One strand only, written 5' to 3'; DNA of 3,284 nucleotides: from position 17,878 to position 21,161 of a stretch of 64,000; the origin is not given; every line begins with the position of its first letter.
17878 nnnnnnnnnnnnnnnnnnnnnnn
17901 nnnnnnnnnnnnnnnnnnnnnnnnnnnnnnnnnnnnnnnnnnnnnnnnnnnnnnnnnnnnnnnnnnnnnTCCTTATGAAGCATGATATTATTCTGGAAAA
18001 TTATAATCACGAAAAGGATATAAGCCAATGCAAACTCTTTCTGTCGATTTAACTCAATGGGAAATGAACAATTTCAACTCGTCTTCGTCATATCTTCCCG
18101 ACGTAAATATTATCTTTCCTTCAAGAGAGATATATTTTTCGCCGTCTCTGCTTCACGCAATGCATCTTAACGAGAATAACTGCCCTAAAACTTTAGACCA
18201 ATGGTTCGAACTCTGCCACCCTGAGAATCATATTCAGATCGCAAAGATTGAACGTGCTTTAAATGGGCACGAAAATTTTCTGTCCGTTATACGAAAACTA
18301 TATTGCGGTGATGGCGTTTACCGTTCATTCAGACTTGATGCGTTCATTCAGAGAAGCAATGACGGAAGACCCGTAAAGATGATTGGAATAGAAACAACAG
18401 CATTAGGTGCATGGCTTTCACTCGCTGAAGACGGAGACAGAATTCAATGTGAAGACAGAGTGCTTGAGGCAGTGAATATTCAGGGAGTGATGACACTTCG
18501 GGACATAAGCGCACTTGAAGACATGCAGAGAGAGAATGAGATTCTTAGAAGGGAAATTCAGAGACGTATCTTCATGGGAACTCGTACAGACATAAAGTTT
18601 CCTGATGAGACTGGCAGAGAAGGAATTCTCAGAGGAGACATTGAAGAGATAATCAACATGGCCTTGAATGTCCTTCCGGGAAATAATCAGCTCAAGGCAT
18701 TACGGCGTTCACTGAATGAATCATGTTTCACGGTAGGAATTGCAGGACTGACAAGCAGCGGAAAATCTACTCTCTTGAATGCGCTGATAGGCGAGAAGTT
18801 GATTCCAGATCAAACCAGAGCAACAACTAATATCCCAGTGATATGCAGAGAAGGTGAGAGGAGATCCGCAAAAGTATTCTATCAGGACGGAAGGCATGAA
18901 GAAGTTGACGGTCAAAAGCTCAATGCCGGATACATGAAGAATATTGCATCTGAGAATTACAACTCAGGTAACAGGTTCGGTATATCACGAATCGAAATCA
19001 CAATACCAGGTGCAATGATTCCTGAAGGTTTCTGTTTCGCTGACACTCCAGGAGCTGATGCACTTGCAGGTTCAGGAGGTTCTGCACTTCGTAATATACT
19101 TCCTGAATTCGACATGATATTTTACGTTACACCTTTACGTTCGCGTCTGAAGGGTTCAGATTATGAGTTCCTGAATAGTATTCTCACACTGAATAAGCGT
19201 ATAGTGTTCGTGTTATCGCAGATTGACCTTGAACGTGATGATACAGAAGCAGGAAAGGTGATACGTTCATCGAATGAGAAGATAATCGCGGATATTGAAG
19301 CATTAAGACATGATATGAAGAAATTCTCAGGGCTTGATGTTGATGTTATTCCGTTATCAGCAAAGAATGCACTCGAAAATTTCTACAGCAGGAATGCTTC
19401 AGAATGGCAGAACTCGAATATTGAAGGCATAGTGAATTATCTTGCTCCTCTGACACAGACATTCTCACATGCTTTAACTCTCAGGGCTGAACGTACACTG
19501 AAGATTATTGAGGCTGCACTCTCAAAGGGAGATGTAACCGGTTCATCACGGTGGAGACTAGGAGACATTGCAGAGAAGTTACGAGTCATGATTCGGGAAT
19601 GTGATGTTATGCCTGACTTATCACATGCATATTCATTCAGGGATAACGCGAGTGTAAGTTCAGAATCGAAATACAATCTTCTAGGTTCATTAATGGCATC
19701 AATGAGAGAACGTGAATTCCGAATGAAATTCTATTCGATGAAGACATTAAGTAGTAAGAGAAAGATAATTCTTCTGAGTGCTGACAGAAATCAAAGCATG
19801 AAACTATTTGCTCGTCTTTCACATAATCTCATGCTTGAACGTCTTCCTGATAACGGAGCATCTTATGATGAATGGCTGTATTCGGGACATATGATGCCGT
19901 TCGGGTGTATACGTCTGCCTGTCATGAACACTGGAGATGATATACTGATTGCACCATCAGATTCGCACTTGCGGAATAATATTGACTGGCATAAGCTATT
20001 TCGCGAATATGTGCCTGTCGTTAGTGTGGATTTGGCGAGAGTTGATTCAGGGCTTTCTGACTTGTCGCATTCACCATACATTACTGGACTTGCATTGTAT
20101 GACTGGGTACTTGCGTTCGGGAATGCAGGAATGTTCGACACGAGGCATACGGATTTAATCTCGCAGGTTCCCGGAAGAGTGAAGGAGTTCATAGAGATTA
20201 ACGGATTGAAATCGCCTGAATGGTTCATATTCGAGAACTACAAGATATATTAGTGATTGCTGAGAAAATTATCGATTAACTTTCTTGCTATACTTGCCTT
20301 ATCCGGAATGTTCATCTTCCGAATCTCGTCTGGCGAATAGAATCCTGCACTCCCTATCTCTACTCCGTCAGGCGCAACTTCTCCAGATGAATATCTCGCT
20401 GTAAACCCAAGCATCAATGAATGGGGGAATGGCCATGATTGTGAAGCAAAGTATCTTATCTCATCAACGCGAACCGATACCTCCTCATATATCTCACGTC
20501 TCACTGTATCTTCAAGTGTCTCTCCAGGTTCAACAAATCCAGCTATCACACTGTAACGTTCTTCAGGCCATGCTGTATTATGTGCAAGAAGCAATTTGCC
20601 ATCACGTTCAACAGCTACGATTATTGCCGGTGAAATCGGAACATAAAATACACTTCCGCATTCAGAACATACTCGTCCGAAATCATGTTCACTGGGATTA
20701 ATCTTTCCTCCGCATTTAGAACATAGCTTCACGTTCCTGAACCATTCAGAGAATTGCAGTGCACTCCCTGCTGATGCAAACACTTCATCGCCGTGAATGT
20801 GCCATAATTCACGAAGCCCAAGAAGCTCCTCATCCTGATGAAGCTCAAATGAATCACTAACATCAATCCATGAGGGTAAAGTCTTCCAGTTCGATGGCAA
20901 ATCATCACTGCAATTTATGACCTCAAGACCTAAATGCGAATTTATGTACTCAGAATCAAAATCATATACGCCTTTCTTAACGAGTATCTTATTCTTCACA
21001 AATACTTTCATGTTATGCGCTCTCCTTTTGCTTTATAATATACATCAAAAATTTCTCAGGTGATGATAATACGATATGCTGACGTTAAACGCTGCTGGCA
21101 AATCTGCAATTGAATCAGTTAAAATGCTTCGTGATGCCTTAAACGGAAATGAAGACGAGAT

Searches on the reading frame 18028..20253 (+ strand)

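Call 6: search_protein_families(library=pfam, proteins=[window:18028-20253:+], max_evalue=0.001)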
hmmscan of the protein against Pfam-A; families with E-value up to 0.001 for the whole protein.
window:18028-20253:+ (741 aa): 3 families
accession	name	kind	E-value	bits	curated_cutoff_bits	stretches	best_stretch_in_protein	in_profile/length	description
PF00350.29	Dynamin_N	-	2.6e-16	60.5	27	1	237-397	2-166/168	Dynamin family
PF01926.29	MMR_HSR1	-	9.7e-08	32.6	21.9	1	235-396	1-111/113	50S ribosome-binding GTPase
PF08447.18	PAS_3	-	4.5e-07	30.5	25.6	1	35-121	2-88/89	PAS fold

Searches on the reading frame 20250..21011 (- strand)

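Call 6: search_protein_families(library=pfam, proteins=[window:20250-21011:-], max_evalue=0.001)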
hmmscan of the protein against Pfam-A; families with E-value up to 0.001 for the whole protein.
window:20250-21011:- (253 aa): 2 families
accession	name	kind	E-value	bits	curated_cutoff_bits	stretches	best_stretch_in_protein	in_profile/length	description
PF00293.34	NUDIX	-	1.3e-17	64.4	21.1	1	130-246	7-131/134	NUDIX domain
PF09297.16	Zn_ribbon_NUD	-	2e-07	31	24.8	1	96-123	5-32/32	NADH pyrophosphatase zinc ribbon domain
